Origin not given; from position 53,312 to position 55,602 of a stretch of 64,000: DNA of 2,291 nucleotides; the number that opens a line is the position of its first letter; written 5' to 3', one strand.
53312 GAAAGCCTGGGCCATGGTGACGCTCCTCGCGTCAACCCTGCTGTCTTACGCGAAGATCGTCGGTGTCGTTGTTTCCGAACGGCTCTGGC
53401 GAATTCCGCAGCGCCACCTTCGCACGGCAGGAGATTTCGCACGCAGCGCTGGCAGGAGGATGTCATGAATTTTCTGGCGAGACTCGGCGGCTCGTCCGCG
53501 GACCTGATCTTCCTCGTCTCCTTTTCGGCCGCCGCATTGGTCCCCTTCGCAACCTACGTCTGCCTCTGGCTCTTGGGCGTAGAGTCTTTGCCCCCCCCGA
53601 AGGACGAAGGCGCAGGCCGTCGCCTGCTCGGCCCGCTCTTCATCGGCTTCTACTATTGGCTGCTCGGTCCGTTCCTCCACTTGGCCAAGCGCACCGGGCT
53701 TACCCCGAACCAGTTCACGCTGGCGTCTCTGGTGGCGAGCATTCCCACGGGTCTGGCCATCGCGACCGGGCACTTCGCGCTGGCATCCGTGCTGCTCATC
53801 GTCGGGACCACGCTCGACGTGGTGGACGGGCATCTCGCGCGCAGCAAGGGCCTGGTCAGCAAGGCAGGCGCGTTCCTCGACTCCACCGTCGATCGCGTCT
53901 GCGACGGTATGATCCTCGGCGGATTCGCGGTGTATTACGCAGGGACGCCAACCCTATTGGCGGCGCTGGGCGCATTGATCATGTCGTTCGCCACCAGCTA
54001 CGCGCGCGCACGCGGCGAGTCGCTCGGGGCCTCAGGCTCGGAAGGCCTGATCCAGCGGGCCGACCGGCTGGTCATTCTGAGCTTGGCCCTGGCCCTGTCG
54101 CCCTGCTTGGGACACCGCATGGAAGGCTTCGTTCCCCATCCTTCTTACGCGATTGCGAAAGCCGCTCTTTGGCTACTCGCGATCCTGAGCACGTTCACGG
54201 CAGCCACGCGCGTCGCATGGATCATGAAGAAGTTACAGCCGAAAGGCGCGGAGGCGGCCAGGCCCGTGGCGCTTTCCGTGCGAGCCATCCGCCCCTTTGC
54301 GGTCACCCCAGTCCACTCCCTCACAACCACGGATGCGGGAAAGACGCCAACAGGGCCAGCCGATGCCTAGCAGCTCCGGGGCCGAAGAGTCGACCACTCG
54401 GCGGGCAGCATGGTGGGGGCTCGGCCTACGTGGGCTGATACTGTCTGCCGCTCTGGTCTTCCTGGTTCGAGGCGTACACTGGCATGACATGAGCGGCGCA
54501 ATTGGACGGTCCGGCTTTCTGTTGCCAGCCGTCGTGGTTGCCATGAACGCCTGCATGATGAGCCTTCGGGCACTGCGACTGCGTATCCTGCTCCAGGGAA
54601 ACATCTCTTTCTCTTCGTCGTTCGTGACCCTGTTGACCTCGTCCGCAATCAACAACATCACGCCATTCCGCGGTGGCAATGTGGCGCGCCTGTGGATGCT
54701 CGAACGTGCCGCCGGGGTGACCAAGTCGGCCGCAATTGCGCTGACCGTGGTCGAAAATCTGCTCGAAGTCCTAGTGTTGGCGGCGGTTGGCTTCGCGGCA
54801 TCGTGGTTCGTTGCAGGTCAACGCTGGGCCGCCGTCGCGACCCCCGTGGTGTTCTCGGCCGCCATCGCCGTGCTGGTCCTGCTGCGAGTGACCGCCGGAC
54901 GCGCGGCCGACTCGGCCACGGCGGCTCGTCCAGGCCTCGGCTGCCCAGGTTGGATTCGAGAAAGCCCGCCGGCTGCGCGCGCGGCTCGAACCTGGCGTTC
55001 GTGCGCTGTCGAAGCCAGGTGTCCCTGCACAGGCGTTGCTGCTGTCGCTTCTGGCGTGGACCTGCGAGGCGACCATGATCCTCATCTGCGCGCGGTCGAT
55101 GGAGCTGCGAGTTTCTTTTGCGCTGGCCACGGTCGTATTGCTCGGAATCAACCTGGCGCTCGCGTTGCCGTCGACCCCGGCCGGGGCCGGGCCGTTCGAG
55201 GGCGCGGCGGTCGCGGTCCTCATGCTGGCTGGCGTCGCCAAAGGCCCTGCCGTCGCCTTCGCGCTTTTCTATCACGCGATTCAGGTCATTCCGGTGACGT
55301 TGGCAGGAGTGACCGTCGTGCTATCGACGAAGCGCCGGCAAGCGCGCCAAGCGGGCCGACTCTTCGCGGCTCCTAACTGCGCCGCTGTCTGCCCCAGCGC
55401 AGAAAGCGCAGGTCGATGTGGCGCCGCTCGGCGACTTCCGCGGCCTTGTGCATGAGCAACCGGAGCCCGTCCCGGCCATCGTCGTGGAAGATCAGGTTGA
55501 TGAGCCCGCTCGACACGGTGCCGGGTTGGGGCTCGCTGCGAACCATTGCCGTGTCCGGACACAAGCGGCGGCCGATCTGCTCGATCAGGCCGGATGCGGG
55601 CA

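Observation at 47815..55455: Five-gene translationally coupled envelope glycolipid/phospholipid operon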

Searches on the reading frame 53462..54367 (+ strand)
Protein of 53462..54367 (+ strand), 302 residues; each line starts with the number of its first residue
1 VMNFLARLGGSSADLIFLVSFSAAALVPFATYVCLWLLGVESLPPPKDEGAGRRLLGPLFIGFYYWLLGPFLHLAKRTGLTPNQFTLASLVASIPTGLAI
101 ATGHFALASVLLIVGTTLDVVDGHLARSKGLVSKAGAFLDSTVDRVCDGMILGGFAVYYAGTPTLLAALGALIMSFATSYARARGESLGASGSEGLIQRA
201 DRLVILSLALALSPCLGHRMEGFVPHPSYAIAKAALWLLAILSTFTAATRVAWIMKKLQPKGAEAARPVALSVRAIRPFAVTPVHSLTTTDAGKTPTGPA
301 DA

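Call 6: search_protein_families(library=ncbifam, proteins=[window:53462-54367:+], max_evalue=0.01)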
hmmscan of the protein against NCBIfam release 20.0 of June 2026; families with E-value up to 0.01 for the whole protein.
window:53462-54367:+ (302 aa): 10 families
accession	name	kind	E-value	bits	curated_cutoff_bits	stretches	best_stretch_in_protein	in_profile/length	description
NF040950.1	archin_ph_syn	equivalog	1.6e-39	135.8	180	1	75-258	16-191/191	archaetidylinositol phosphate synthase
NF045883.1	PIPSynth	equivalog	3.9e-37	127.9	170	1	68-257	11-195/197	phosphatidylinositol phosphate synthase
NF052561.1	PIPSynBT1523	equivalog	2.3e-20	73.3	350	1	65-262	10-228/232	hypothetical protein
NF041135.1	IPPtranDIPPsyn_Thcocales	equivalog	3.8e-12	45.9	580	1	80-182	250-353/419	bifunctional L-myo-inositol-1-phosphate cytidylyltransferase/CDP-L-myo-inositol myo-inositolphosphotransferase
TIGR00560.1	pgsA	equivalog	2.4e-06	28.2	109.1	1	104-152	32-80/183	CDP-diacylglycerol--glycerol-3-phosphate 3-phosphatidyltransferase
TIGR00473.1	pssA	equivalog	2.1e-05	24.7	107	1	102-170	17-86/153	CDP-diacylglycerol--serine O-phosphatidyltransferase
NF053678.1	ClpnSynClsA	equivalog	2.5e-05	24.5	240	1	82-146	6-71/180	cardiolipin synthase ClsA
TIGR04217.1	archae_ser_T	exception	0.00018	21.3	200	1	82-151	10-78/221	archaetidylserine synthase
NF008090.0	PRK10832.1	equivalog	0.0025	17.9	304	1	107-159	34-86/182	CDP-diacylglycerol--glycerol-3-phosphate 3-phosphatidyltransferase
NF038086.1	anchor_synt_A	exception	0.0032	17.3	200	1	99-147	26-73/222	protein sorting system archaetidylserine synthase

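Call 25: search_solved_structures(query=window:53465-54367:+, max_evalue=0.001, show_alignments=2)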
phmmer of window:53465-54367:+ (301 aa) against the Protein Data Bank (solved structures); distinct sequences matched with E-value up to 0.001: 9.
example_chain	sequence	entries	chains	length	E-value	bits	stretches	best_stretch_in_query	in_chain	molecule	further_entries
6h5a_A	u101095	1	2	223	2.4e-18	69.8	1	69-251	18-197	CDP-diacylglycerol--inositol 3-phosphatidyltransferase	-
6h53_A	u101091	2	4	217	2.8e-18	69.6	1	69-251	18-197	CDP-diacylglycerol--inositol 3-phosphatidyltransferase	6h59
6wm5_A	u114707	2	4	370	9.9e-14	54.7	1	69-251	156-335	AfCTD-Phosphatidylinositol-phosphate synthase (PIPS) fusion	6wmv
5d91_A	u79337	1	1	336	3.5e-13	52.9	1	61-212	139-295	AF2299 protein,Phosphatidylinositol synthase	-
5d92_D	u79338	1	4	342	7.8e-13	51.7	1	61-212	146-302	AF2299 protein,Phosphatidylinositol synthase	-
4mnd_A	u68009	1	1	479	1.1e-08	38.1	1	79-188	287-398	CTP L-myo-inositol-1-phosphate cytidylyltransferase/CDP-L-myo-inositol myo-inositolphospho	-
4o6m_A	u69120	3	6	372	4.4e-07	32.9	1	73-176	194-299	AF2299, a CDP-alcohol phosphotransferase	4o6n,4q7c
7b1k_A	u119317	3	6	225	0.00018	24.3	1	91-208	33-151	CDP-diacylglycerol--serine O-phosphatidyltransferase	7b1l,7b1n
7pow_A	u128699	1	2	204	0.00023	23.9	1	91-208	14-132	CDP-diacylglycerol--serine O-phosphatidyltransferase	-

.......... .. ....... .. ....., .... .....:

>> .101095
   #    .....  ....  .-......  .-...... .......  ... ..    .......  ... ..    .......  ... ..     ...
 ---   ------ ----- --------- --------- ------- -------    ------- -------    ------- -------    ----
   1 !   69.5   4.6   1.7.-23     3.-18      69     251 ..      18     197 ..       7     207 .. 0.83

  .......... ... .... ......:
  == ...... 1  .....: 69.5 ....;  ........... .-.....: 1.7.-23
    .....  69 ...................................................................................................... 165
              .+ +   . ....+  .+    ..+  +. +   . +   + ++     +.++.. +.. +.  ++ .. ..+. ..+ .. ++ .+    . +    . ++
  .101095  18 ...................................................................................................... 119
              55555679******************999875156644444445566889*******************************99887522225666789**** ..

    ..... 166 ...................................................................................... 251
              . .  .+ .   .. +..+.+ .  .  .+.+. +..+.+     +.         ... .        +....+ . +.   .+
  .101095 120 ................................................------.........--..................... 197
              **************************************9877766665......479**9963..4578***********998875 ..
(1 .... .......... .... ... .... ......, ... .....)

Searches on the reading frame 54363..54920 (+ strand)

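Call 6: search_protein_families(library=ncbifam, proteins=[window:54363-54920:+], max_evalue=0.01)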
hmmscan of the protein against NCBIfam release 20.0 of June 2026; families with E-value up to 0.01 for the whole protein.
window:54363-54920:+ (186 aa): 1 family
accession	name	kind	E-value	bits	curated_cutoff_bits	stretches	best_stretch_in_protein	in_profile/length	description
TIGR00374.1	TIGR00374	subfamily_domain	5.8e-10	39.1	43.2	1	29-174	8-157/323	flippase-like domain-containing protein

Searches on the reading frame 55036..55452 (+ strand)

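Call 4: search_protein_families(library=pfam, proteins=[window:55036-55452:+], max_evalue=0.01)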
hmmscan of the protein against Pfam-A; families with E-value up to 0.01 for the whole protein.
window:55036-55452:+ (139 aa): 1 family
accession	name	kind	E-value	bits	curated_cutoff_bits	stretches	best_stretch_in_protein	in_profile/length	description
PF03706.18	LPG_synthase_TM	-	1.1e-19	71.5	33.4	1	2-91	213-302/302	Lysylphosphatidylglycerol synthase TM region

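Call 6: search_protein_families(library=ncbifam, proteins=[window:55036-55452:+], max_evalue=0.01)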
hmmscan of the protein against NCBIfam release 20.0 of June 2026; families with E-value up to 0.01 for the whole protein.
window:55036-55452:+ (139 aa): 2 families
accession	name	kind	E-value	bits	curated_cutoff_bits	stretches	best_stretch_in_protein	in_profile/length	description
TIGR00374.1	TIGR00374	subfamily_domain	1.6e-08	34.3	43.2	1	2-101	217-316/323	flippase-like domain-containing protein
NF033480.1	bifunc_MprF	equivalog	5.5e-05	21.6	600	1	2-107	201-308/841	bifunctional lysylphosphatidylglycerol flippase/synthetase MprF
